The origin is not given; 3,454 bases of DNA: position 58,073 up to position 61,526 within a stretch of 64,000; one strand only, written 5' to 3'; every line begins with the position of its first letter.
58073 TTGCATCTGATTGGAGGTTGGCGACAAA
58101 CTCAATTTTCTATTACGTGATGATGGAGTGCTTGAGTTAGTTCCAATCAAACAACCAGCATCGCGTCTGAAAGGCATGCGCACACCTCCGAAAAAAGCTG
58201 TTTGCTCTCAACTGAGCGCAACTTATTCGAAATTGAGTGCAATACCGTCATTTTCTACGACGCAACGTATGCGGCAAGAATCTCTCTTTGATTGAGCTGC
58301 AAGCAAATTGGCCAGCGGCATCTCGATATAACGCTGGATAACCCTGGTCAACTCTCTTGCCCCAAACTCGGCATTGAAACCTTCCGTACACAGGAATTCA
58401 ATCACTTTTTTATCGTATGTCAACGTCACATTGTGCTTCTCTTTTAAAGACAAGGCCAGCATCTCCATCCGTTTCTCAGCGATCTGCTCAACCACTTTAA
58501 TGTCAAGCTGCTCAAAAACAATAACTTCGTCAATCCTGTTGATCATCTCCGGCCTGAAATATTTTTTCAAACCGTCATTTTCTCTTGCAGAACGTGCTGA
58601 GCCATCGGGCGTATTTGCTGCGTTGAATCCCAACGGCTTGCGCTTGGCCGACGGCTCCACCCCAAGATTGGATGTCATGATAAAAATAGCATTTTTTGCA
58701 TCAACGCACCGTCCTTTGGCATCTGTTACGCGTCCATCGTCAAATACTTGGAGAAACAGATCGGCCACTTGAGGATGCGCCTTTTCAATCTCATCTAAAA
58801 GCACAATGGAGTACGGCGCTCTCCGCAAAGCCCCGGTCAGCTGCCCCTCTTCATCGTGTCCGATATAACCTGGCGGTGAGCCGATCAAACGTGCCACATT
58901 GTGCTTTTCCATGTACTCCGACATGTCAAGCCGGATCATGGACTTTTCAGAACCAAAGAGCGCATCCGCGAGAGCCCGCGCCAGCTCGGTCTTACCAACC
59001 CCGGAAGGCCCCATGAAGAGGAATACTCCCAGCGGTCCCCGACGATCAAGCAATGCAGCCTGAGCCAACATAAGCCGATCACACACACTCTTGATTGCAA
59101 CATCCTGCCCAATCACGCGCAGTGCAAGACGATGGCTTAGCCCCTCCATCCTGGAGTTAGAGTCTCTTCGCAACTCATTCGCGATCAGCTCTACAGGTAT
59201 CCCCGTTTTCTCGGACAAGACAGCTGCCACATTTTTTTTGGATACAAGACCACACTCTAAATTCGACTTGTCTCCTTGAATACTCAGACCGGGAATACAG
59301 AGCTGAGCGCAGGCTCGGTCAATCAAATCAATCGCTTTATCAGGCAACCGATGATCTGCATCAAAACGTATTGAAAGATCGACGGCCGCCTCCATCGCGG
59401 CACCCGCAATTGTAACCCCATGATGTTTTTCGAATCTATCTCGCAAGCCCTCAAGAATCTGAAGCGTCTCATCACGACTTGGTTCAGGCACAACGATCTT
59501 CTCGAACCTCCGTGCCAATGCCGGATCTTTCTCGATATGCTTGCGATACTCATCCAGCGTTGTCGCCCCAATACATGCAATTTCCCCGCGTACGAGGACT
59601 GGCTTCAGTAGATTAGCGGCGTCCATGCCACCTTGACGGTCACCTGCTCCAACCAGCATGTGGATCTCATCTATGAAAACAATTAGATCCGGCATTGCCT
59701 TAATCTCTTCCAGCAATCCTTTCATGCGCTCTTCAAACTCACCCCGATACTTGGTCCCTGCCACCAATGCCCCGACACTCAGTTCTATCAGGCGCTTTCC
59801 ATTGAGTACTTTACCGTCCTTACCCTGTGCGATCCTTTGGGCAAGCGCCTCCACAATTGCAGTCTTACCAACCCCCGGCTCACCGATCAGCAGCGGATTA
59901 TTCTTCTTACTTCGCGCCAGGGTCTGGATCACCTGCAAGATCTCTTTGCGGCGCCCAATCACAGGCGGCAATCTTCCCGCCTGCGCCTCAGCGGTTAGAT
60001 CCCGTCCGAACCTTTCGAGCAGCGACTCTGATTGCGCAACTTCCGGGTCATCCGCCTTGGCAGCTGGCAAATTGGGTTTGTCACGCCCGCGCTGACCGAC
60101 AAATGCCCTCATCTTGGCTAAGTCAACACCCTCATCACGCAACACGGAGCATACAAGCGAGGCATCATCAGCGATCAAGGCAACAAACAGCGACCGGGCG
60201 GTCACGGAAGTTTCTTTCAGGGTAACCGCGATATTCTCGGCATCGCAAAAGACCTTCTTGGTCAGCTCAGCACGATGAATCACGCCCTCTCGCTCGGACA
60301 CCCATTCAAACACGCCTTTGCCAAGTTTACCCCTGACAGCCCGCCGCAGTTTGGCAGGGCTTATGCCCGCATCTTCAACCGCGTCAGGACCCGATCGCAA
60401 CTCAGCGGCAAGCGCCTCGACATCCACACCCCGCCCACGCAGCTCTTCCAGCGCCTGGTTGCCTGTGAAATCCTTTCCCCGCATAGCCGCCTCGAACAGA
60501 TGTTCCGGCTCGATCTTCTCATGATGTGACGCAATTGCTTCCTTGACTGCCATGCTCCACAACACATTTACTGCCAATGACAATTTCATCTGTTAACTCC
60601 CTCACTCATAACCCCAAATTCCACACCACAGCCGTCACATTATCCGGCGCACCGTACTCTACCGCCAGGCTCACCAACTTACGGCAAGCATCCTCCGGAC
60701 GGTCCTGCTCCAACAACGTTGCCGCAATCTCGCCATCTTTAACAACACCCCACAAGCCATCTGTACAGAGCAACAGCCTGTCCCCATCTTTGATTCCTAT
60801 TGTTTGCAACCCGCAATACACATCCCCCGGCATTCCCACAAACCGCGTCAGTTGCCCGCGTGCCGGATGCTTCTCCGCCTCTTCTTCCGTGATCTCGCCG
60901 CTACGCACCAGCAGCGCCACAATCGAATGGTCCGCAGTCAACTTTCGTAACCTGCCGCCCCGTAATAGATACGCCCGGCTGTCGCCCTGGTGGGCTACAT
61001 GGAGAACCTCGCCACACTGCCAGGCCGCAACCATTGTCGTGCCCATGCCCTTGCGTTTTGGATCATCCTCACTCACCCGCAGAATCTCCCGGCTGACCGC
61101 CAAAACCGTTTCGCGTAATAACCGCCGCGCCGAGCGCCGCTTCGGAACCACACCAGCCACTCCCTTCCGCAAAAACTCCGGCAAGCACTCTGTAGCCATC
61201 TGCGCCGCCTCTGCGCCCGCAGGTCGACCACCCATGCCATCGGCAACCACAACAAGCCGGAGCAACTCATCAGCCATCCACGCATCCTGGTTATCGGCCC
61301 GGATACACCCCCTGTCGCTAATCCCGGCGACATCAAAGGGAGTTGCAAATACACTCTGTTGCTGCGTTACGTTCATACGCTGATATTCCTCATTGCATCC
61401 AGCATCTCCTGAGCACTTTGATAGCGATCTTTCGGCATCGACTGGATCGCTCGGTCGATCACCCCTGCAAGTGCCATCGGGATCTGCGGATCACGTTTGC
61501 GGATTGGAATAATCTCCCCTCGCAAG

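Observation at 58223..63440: Candidate novel system: AbiEi regulator, AbiEii stub, FHA/Zn-ribbon Ser/Thr kinase, PP2C phosphatase and ClpA/C-type AAA+ unfoldase in one translationally coupled operon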

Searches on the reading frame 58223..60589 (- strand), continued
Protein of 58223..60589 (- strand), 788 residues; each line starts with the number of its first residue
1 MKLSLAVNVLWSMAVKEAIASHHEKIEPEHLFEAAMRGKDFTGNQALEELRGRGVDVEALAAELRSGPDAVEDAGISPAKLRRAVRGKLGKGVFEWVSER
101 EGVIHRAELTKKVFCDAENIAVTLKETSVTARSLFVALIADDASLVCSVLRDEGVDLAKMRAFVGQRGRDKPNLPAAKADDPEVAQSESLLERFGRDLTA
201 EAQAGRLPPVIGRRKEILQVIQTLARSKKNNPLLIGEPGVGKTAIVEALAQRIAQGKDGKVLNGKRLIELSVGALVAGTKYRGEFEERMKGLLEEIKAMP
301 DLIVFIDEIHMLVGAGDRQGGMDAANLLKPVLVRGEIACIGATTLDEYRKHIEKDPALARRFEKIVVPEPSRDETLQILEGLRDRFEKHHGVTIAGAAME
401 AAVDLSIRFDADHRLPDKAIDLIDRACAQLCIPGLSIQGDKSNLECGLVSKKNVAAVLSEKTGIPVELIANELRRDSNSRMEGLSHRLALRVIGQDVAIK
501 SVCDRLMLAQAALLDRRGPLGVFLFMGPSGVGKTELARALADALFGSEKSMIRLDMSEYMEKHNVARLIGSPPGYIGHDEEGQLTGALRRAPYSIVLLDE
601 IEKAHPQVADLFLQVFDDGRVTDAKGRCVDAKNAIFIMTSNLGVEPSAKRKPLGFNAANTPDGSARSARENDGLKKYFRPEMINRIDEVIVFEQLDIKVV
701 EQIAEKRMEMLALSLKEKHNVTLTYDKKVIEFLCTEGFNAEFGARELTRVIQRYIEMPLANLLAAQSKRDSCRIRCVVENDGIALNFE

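Call 54: find_encoding_contigs(protein=P0216, flank=9000, max_places=1)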
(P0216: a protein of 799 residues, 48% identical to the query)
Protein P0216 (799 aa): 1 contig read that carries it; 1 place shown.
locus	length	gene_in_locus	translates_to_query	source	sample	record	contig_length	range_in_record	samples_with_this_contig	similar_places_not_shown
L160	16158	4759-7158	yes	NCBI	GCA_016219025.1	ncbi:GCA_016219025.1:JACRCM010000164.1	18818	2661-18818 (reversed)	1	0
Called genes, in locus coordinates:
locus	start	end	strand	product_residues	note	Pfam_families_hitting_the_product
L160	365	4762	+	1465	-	PF00515:TPR_1, PF13432:TPR_16, PF00069:Pkinase, PF07714:PK_Tyr_Ser-Thr, PF00515:TPR_1, PF13424:TPR_12, PF13432:TPR_16, PF23914:TPR_CcmH_CycH, +41 more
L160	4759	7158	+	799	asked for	PF13191:AAA_16 (weak), PF00004:AAA, PF17871:AAA_lid_9, PF00158:Sigma54_activat (weak), PF07724:AAA_2, PF00004:AAA, PF07728:AAA_5, PF10431:ClpB_D2-small, +5 more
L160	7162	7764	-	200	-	PF00849:PseudoU_synth_2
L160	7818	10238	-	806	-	PF01266:DAO (faint), PF07992:Pyr_redox_2, PF13738:Pyr_redox_3 (weak), PF00070:Pyr_redox, PF18267:Rubredoxin_C, PF04324:Fer2_BFD, PF03460:NIR_SIR_ferr, PF01077:NIR_SIR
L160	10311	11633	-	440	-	PF00909:Ammonium_transp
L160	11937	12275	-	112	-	PF00543:P-II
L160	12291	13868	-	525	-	PF00909:Ammonium_transp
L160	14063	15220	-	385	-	PF07642:BBP2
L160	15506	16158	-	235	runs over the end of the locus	PF00117:GATase, PF07722:Peptidase_C26 (faint)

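Call 78: search_protein_families(library=padloc, alignment_id=A4, max_evalue=1e-10)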
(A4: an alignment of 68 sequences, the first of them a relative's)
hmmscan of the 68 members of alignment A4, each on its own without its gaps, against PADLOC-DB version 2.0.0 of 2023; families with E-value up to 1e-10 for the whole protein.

A. member 1, L153:29-1354:+ (441 aa): 0 families

B. families by the number of members that match (of 68 scanned): 121 families (the first 25 are shown)
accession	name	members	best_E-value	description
PDLC03963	SoFic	3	8.4e-120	-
PDLC04966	PDC-S24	3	2.3e-22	-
PDLC04836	PDC-S04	3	2e-21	-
PDLC04840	PDC-S04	3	8.4e-20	-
PDLC04837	PDC-S04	3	6.5e-19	-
PDLC00292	PtuA1|PtuA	2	1.5e-54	AAA ATPase domain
PDLC04138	mad6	2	3.2e-47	mads_6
PDLC04042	PD-T4-6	2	4.2e-47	-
PDLC00288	PtuA1|PtuA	2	8.7e-43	AAA ATPase domain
PDLC01088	C3a189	2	8.2e-41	kinase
PDLC00284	PtuA1|PtuA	2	9.2e-40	AAA ATPase domain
PDLC04060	PD-T4-6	2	1.7e-39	-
PDLC04053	PD-T4-6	2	2.6e-39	-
PDLC04047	PD-T4-6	2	1.1e-38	-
PDLC00291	PtuA1|PtuA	2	1.9e-37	AAA ATPase domain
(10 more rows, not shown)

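Call 95: search_protein_families(library=ncbifam, proteins=[L157:1889-2677:+], max_evalue=1)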
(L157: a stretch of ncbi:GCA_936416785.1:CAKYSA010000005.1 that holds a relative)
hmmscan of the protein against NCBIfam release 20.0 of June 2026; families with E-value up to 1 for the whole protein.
L157:1889-2677:+ (262 aa): 8 families
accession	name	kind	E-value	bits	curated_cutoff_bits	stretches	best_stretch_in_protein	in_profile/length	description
TIGR02937.1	sigma70-ECF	superfamily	1.4e-08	34.5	42.9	1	44-226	2-160/165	sigma-70 family RNA polymerase sigma factor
NF009166.1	PRK12513.1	equivalog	1.6e-06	27.9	206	1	43-172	22-142/193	RNA polymerase sigma factor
TIGR02985.1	Sig70_bacteroi1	subfamily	0.00049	20.4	126.4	1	48-183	6-129/162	RNA polymerase sigma-70 factor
NF010500.0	PRK13919.1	subfamily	0.002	18.4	226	1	43-118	23-96/186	putative RNA polymerase sigma E protein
NF009172.0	PRK12519.1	subfamily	0.0036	16.9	222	1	41-102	27-85/194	RNA polymerase sigma factor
NF009191.0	PRK12539.1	subfamily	0.06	12.8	171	1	59-95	41-78/185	sigma-70 family RNA polymerase sigma factor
NF007824.1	PRK10533.1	equivalog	0.14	12.1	200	1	61-127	32-93/171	lipoprotein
TIGR02950.1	SigM_subfam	subfamily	0.15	11.9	147.95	1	45-79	2-36/159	RNA polymerase sigma factor, SigM family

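Call 96: search_protein_families(library=pfam, proteins=[L157:1889-2677:+], max_evalue=1)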
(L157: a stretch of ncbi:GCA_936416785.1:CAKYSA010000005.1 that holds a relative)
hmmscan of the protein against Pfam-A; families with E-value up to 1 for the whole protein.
L157:1889-2677:+ (262 aa): 2 families
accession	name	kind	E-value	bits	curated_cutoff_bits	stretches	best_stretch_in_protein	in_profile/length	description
PF04542.20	Sigma70_r2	-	0.0019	18.4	24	1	48-114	1-66/71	Sigma-70 region 2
PF12516.13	DUF3719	-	0.21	11.8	23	1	166-197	11-43/66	Protein of unknown function (DUF3719)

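Call 100: predict_structure(alignment_id=A2)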
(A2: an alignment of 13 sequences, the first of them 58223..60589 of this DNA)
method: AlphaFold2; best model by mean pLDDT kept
length: 788 residues; sequences in the alignment: 13
mean_pLDDT: 75.3   pTM: 0.53
mean pLDDT of the five models: 75.3, 73.1, 71.9, 58.4, 57.8
residues with pLDDT >= 90: 51; 70-90: 541; 50-70: 111; < 50: 85
segments of 3 or more residues with pLDDT < 50: 98-102, 167-187, 280-282, 315-322, 432-445, 476-478, 644-669, 767-769
pLDDT, mean of each block of 10 residues (from residue 1): 85 85 87 85 63 73 83 81 86 64 70 88 84 88 84 78 57 29 43 82 74 62 66 82 84 82 84 62 68 84 87 54 66 84 83 82 84 80 79 87 79 74 84 40 60 85 75 59 83 86 83 70 83 88 82 86 76 57 79 85 82 81 68 86 44 31 37 67 83 83 89 86 90 85 78 90 66 83 84
secondary structure, 60 per line:
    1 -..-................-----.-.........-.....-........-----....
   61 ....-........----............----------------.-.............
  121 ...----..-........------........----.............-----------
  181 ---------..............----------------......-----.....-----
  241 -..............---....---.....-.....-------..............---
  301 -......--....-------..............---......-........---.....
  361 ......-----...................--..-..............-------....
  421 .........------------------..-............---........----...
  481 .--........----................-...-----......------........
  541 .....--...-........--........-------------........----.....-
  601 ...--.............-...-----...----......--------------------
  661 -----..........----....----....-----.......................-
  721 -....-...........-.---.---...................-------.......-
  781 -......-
elements in order (helices of 4 or more, strands of 3 or more residues): H5-20 H28-36 H38-42 H44-51 H57-64 H66-73 H78-89 H108-123 H131-138 H145-152 H157-169 H190-194 E195-197 H198-203 H220-225 E231-235 H242-255 H259-262 E266-270 H272-276 H284-297 E302-307 H310-313 H321-334 E338-343 H345-352 H356-361 E362-366 H372-390 H396-409 H417-429 H451-462 H466-473 H478-481 H484-491 H496-511 E521-526 H533-545 E552-555 H556-559 H562-569 H583-590 E595-599 H606-618 E620-622 E628-630 E635-640 H666-675 H680-683 E688-691 H697-719 E722-725 H727-737 H747-765 E773-779 E782-787

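Call 104: fold_search(model_id=the predicted structure, library=pdb)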
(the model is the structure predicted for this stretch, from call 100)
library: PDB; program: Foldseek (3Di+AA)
matches with E <= 10: 1802; with E <= 0.001: 1405
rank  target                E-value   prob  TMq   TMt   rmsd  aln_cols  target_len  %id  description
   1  9a66_A                1.5e-66  1.00  0.59  0.57  16.8       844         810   40  Integrative model of CLPC-CLPP by crosslinking MS and deep learning (released 2024-09-18)
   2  9rai_b                9.5e-60  1.00  0.54  0.55  18.5       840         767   38  Structure of the S.aureus MecA/ClpC/ClpP degradation system (released 2025-09-10)
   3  9rai_e                1.7e-59  1.00  0.54  0.55  17.0       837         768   38  Structure of the S.aureus MecA/ClpC/ClpP degradation system (released 2025-09-10)
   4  9rai_c                6.9e-59  1.00  0.53  0.54  17.7       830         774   38  Structure of the S.aureus MecA/ClpC/ClpP degradation system (released 2025-09-10)
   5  9rai_d                4.0e-57  1.00  0.53  0.54  17.4       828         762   37  Structure of the S.aureus MecA/ClpC/ClpP degradation system (released 2025-09-10)
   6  9rai_f                3.9e-53  1.00  0.61  0.64  17.0       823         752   37  Structure of the S.aureus MecA/ClpC/ClpP degradation system (released 2025-09-10)
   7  9gi1_e                2.7e-52  1.00  0.53  0.68   7.0       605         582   46  Structure of the S.aureus MecA/ClpC/ClpP degradation system (released 2025-08-20)
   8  9gi1_b                3.3e-52  1.00  0.53  0.68   6.9       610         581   46  Structure of the S.aureus MecA/ClpC/ClpP degradation system (released 2025-08-20)
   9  6w6j_D                3.6e-52  1.00  0.51  0.56  16.6       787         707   39  The Mycobacterium tuberculosis ClpB disaggregase hexamer structure with a locally refined N-terminal domain in the pre (released 2021-05-26)
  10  9qrw_C                1.1e-51  1.00  0.59  0.61  18.1       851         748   35  S.aureus ClpC dodecameric resting state (released 2025-07-30)
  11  9gi1_c                1.5e-51  1.00  0.52  0.65   7.3       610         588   46  Structure of the S.aureus MecA/ClpC/ClpP degradation system (released 2025-08-20)
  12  9jvp_A                1.6e-51  1.00  0.55  0.69   6.9       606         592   46  CryoEM structure of M. tuberculosis ClpC1P1P2 complex bound to bortezomib, conformation 3 (released 2025-03-19)
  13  8xoo_S                3.0e-51  1.00  0.60  0.77   5.7       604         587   46  Cryo-EM structure of the ClpC1:ClpP1P2 degradation complex in Streptomyces hawaiiensis (released 2024-03-27)
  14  7abr_E                4.1e-51  1.00  0.53  0.70   6.6       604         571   47  Cryo-EM structure of B. subtilis ClpC (DWB mutant) hexamer bound to a substrate polypeptide (released 2021-10-06)
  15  7abr_D                6.7e-51  1.00  0.52  0.66   7.3       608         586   48  Cryo-EM structure of B. subtilis ClpC (DWB mutant) hexamer bound to a substrate polypeptide (released 2021-10-06)
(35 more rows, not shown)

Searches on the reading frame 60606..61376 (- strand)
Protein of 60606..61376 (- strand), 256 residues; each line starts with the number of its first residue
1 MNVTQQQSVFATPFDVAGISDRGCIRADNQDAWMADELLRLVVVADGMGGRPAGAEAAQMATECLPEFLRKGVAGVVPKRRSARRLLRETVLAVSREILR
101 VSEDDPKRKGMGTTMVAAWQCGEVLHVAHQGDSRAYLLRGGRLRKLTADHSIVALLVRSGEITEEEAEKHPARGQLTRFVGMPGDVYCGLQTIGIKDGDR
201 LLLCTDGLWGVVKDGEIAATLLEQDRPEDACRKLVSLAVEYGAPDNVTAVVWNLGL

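Call 3: search_protein_families(library=pfam, proteins=[window:60606-61376:-], max_evalue=0.01)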
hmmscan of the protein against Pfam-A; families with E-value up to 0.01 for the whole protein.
window:60606-61376:- (256 aa): 3 families
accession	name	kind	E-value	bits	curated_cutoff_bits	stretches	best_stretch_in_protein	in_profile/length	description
PF13672.11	PP2C_2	-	5.4e-15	55.9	24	1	27-211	10-177/209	Protein phosphatase 2C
PF00481.26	PP2C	-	1.4e-13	51.5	20.3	2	40-152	35-142/255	Protein phosphatase 2C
PF07228.17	SpoIIE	-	2.6e-07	31.2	25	1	42-250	7-187/192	Stage II sporulation protein E (SpoIIE)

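Call 4: search_protein_families(library=padloc, proteins=[window:60606-61376:-], max_evalue=0.01)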
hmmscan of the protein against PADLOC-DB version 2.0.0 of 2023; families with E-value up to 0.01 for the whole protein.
window:60606-61376:- (256 aa): 1 family
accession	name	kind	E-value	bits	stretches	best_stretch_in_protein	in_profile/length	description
PDLC04518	PDC-M21C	-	4.1e-10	37.3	1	18-225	7-203/243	-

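Call 5: search_protein_families(library=ncbifam, proteins=[window:60606-61376:-], max_evalue=0.01)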
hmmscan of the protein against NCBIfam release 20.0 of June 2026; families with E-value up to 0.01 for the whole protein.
window:60606-61376:- (256 aa): 2 families
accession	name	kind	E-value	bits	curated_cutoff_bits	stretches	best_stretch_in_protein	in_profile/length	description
NF033484.1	Stp1_PP2C_phos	equivalog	2.7e-65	220.2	230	1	20-251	2-230/232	Stp1/IreP family PP2C-type Ser/Thr phosphatase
NF011149.0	PRK14559.1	equivalog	1e-20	74.1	374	1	41-251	413-628/642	serine/threonine phosphatase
